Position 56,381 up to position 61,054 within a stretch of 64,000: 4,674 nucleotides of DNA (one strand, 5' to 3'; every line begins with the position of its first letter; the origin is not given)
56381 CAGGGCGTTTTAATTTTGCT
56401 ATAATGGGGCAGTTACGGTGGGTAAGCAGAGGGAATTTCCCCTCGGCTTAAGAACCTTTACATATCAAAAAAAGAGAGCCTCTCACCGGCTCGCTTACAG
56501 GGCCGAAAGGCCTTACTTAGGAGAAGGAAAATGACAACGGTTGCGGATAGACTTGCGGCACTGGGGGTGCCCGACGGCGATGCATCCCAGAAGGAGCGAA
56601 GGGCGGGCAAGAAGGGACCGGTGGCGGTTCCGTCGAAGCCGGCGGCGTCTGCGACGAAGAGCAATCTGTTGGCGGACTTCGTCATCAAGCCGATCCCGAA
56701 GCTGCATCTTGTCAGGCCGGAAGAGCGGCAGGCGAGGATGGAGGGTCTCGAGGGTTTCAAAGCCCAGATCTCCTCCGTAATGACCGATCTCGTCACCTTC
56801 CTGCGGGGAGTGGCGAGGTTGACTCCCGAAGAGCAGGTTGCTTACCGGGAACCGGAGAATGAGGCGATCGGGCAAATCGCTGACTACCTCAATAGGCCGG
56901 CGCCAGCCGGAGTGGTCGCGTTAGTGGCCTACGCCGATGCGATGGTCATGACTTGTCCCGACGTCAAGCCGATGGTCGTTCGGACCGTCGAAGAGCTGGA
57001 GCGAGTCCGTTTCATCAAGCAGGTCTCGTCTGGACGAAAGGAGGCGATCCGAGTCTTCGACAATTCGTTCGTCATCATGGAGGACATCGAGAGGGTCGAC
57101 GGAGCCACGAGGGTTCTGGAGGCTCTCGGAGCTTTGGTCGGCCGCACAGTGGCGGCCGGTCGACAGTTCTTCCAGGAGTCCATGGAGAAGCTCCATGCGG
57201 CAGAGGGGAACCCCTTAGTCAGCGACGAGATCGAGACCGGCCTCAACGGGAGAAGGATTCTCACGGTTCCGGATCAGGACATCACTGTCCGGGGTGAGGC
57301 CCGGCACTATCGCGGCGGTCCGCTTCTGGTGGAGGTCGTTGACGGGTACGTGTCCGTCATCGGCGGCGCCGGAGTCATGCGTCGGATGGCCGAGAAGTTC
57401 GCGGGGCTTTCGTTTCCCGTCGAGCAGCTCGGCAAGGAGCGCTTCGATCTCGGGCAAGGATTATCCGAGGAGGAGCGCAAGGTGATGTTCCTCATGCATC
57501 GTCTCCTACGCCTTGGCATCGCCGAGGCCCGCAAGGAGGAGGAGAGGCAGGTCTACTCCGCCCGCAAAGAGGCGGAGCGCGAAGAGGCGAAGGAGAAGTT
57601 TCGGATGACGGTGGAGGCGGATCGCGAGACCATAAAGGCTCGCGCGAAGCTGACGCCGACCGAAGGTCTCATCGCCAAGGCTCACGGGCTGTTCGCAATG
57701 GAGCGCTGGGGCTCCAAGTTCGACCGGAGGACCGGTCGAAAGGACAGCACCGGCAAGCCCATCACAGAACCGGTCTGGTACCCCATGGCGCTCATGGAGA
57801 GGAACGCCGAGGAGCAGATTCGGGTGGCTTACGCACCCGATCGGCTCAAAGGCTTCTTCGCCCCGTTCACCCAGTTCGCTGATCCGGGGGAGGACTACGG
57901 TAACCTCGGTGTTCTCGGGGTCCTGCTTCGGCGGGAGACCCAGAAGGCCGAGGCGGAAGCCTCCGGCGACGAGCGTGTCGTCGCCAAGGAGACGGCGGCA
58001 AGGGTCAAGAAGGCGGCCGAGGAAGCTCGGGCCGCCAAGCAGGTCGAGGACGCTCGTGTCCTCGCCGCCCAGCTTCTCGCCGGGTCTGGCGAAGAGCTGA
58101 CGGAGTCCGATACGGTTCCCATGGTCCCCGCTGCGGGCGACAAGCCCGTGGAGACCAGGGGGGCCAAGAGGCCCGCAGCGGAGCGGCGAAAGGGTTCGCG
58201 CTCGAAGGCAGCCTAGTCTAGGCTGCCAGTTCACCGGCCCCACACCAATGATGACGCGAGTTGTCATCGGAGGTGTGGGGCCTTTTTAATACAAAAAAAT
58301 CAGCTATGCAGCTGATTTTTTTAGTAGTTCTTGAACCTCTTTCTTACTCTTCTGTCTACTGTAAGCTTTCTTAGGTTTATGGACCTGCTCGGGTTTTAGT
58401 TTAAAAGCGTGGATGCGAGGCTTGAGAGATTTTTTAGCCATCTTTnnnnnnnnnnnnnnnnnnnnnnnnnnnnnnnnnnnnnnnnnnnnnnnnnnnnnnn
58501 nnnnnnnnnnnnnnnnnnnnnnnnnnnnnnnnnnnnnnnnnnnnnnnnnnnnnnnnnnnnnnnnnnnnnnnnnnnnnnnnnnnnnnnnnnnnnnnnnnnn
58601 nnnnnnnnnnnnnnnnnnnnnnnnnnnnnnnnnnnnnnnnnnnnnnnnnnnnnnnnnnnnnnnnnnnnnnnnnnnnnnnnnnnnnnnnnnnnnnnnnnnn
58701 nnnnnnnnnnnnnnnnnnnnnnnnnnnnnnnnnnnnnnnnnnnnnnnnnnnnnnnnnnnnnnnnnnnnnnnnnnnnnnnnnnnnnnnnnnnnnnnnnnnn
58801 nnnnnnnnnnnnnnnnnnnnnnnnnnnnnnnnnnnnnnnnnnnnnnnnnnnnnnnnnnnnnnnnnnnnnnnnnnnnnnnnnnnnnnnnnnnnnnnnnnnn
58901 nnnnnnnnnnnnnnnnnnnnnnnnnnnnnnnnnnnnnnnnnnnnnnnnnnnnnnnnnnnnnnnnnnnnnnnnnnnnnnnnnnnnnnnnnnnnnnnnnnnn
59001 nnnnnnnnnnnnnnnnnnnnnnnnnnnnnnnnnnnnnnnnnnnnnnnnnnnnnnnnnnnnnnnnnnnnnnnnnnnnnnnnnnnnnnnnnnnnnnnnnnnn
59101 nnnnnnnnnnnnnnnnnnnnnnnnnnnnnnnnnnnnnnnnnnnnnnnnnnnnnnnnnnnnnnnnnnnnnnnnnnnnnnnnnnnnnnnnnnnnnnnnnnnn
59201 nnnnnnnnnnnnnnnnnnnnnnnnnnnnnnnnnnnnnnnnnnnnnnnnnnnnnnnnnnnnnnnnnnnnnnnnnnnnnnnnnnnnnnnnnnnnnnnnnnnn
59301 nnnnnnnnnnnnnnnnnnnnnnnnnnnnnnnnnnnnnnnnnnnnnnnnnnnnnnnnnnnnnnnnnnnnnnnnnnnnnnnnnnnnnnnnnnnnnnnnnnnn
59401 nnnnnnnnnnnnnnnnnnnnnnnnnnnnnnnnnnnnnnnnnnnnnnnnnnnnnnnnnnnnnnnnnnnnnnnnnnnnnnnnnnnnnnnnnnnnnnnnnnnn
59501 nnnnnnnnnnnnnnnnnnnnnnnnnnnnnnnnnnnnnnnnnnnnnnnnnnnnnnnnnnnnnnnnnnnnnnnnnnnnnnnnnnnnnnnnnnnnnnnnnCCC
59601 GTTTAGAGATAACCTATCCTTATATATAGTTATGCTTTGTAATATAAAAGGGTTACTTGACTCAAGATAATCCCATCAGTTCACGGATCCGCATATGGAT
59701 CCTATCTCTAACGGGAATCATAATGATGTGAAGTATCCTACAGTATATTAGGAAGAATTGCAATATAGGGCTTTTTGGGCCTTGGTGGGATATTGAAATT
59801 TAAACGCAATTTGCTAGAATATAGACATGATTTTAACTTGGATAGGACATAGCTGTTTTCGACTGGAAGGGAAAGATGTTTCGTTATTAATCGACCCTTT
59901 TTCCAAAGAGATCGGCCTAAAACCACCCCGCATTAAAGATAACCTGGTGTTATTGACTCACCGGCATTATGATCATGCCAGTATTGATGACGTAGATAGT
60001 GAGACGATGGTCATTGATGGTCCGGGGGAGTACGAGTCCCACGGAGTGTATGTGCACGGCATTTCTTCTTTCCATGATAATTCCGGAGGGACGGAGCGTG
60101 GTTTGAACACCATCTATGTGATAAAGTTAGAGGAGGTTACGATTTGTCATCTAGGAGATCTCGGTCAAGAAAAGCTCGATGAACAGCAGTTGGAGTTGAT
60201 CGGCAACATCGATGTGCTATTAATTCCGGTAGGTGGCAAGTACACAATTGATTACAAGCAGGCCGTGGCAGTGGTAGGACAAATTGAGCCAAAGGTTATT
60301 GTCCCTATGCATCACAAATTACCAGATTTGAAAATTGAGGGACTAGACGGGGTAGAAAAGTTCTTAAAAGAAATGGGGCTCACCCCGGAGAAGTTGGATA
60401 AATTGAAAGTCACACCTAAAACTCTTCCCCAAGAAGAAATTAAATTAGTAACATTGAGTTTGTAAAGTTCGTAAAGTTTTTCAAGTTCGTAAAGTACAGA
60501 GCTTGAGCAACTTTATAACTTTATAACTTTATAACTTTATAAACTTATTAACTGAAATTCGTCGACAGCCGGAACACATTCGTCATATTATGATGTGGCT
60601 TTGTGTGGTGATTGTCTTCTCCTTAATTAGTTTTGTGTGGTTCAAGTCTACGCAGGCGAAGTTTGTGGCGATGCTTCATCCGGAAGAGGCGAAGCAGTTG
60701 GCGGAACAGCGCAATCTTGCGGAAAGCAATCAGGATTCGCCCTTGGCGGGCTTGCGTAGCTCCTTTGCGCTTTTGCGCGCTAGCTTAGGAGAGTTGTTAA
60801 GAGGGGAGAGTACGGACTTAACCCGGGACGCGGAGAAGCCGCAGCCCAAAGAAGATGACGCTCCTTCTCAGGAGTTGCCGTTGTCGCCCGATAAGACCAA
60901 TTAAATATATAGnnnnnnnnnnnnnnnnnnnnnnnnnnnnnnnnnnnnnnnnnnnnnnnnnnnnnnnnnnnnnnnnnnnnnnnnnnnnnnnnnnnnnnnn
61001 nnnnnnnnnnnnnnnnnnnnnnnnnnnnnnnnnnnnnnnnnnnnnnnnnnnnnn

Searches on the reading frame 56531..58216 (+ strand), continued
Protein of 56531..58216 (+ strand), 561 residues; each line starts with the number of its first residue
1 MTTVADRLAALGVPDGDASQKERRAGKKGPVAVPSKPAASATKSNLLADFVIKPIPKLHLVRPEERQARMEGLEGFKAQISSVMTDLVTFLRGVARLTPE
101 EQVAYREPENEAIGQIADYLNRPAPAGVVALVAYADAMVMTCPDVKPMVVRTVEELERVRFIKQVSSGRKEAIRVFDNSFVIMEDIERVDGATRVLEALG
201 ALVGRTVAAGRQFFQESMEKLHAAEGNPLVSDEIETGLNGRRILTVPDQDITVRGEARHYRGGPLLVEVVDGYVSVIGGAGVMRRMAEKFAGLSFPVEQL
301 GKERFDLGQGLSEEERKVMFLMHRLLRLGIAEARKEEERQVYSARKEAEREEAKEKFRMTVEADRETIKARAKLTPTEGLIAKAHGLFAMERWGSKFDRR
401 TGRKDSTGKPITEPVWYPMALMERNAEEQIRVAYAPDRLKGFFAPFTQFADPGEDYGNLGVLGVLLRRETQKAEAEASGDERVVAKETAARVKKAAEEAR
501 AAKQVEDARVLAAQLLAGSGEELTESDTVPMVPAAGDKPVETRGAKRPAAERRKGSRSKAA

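Call 72: list_cluster_members(proteins=[P0015, P0016, P0017, P0019, P0020, P0021, P0023, P0025, P0031, P0034])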
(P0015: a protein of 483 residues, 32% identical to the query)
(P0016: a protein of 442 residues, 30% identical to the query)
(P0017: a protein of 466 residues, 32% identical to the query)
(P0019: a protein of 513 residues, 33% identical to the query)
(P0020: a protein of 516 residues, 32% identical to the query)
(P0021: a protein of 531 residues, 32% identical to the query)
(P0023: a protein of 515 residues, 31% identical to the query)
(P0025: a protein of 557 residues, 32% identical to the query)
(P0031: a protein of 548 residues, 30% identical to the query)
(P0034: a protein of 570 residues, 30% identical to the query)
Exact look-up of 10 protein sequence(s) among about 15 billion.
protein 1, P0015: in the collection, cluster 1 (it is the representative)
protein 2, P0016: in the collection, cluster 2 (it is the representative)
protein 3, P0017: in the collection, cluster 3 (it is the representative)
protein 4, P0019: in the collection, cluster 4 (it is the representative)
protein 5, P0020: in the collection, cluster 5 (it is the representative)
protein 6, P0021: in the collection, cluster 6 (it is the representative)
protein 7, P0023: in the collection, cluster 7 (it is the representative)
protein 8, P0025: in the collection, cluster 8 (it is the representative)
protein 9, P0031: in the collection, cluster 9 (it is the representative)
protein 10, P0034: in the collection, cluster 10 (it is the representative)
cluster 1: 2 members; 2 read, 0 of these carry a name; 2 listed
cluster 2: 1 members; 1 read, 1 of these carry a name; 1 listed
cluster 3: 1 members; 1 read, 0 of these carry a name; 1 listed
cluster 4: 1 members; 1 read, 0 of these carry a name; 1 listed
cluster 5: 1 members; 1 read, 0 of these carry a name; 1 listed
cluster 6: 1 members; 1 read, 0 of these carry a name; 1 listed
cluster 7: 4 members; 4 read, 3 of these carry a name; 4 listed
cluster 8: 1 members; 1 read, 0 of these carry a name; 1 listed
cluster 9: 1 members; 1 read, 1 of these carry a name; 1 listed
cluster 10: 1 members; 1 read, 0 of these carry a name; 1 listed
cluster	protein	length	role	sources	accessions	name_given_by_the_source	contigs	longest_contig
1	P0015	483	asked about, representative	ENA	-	-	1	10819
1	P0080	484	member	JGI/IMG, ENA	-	-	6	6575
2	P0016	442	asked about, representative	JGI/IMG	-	hypothetical protein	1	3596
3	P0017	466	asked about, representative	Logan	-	-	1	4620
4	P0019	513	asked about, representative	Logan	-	-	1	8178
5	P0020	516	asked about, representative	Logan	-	-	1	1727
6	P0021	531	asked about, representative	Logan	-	-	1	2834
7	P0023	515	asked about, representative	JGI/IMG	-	hypothetical protein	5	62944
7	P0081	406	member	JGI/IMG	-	hypothetical protein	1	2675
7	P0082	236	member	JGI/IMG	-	hypothetical protein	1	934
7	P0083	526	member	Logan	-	-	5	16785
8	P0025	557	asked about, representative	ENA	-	-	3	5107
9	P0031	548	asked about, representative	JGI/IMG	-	hypothetical protein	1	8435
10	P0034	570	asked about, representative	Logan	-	-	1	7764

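Call 73: find_encoding_contigs(protein=P0023, flank=10000, max_places=1)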
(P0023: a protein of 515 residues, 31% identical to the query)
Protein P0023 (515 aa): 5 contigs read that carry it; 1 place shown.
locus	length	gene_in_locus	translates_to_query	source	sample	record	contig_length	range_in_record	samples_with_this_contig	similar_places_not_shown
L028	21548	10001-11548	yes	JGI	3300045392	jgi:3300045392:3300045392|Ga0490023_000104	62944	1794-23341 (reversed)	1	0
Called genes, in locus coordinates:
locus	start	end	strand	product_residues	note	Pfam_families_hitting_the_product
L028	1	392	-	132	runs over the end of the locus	PF04138:GtrA_DPMS_TM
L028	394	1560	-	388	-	PF13439:Glyco_transf_4 (weak), PF20706:GT4-conflict, PF00534:Glycos_transf_1, PF13692:Glyco_trans_1_4, PF13524:Glyco_trans_1_2 (faint)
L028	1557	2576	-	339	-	PF00534:Glycos_transf_1 (faint)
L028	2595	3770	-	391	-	PF13439:Glyco_transf_4, PF20706:GT4-conflict, PF00534:Glycos_transf_1, PF13692:Glyco_trans_1_4, PF13524:Glyco_trans_1_2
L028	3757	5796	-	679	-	PF12696:TraG-D_C (faint)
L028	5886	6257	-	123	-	PF05635:23S_rRNA_IVP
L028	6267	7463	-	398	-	PF13200:DUF4015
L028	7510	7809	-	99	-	-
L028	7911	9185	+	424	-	PF10996:Beta-Casp, PF07521:RMMBL (weak)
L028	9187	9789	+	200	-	-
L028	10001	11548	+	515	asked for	-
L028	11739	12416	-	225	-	-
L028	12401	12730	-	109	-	PF01934:HepT-like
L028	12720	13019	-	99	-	PF01909:NTP_transf_2, PF18765:Polbeta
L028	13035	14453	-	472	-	PF00224:PK, PF02887:PK_C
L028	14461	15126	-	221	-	PF06161:DUF975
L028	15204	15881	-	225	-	-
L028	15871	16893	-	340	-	PF08240:ADH_N, PF16912:Glu_dehyd_C, PF00107:ADH_zinc_N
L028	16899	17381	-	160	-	-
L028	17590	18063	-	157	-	-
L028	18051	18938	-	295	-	-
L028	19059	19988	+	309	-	PF01381:HTH_3 (faint), PF02661:Fic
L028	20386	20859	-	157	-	-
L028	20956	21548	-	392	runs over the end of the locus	PF13784:Fic_N, PF02661:Fic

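Call 74: find_encoding_contigs(protein=P0041, flank=10000, max_places=1)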
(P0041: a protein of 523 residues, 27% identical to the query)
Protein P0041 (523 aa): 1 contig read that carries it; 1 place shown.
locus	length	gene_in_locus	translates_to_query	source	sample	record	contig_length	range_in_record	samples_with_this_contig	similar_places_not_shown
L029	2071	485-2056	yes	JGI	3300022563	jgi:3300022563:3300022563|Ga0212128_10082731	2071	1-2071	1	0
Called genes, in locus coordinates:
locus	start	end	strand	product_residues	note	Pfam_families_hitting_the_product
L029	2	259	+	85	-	?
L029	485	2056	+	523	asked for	-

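Call 85: search_protein_families(library=pfam, alignment_id=A1, max_evalue=0.01)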
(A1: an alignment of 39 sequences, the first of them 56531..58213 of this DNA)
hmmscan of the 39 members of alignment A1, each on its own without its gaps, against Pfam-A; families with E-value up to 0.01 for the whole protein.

A. member 1, window:56531-58213:+ (561 aa): 0 families

B. families by the number of members that match (of 39 scanned): 2 families
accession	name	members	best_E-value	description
PF11527.13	ARL2_Bind_BART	1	0.0027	The ARF-like 2 binding protein BART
PF17855.7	MCM_lid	1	0.0095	MCM AAA-lid domain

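Call 92: search_dna_similar(query=window:56531-58213:+, collection=phages, mode=protein, max_evalue=0.001)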
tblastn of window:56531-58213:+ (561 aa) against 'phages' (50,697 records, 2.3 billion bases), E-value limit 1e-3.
No match.

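Call 93: search_dna_similar(query=window:56531-58213:+, collection=plasmids, mode=protein, max_evalue=0.001)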
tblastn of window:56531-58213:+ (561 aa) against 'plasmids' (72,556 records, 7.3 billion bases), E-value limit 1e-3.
No match.

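Call 95: find_encoding_contigs(protein=P0034, flank=10000, max_places=1)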
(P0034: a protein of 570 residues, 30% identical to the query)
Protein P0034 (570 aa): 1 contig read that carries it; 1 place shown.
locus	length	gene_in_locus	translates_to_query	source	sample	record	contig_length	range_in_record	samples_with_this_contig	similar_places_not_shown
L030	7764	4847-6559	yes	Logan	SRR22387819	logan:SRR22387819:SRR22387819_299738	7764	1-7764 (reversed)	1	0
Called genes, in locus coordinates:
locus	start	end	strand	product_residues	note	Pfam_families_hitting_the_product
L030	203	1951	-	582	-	PF06068:TIP49 (weak), PF00004:AAA, PF17862:AAA_lid_3, PF01434:Peptidase_M41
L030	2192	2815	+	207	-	PF00293:NUDIX (faint)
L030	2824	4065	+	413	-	PF16661:Lactamase_B_6 (weak), PF07521:RMMBL (weak)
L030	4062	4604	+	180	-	-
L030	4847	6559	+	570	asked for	-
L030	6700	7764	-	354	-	?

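Call 96: find_encoding_contigs(protein=P0019, flank=10000, max_places=1)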
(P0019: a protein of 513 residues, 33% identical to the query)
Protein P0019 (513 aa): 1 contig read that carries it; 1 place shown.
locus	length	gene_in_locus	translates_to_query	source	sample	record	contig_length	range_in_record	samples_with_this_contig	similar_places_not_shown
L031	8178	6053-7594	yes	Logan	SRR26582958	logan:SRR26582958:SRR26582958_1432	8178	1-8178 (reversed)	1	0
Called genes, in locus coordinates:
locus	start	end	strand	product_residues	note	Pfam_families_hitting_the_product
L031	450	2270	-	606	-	PF06480:FtsH_ext (weak), PF06068:TIP49 (faint), PF00004:AAA, PF17862:AAA_lid_3, PF01434:Peptidase_M41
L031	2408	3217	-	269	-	PF01936:NYN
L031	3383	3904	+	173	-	PF00293:NUDIX (faint)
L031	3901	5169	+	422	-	PF00753:Lactamase_B (weak), PF10996:Beta-Casp (weak), PF07521:RMMBL (faint)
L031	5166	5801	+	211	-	-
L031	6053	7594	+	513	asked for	-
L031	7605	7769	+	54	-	-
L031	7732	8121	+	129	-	-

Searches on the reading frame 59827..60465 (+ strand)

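Call 4: search_protein_families(library=pfam, proteins=[window:59827-60465:+], max_evalue=0.1)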
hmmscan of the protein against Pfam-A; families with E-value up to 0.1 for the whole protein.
window:59827-60465:+ (212 aa): 2 families
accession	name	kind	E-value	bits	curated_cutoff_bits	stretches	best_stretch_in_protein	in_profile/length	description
PF13483.12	Lactamase_B_3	-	4.1e-50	170.3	24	1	3-162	2-160/160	Beta-lactamase superfamily domain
PF12706.13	Lactamase_B_2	-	8.1e-12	45.6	27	2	76-163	107-200/200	Beta-lactamase superfamily domain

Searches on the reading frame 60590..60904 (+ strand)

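Call 4: search_protein_families(library=pfam, proteins=[window:60590-60904:+], max_evalue=0.1)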
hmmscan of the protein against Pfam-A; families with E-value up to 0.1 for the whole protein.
window:60590-60904:+ (104 aa): 1 family
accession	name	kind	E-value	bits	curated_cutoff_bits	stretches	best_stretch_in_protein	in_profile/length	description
PF20570.3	DUF6779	-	0.059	14.5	28.1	1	32-75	54-96/108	Domain of unknown function (DUF6779)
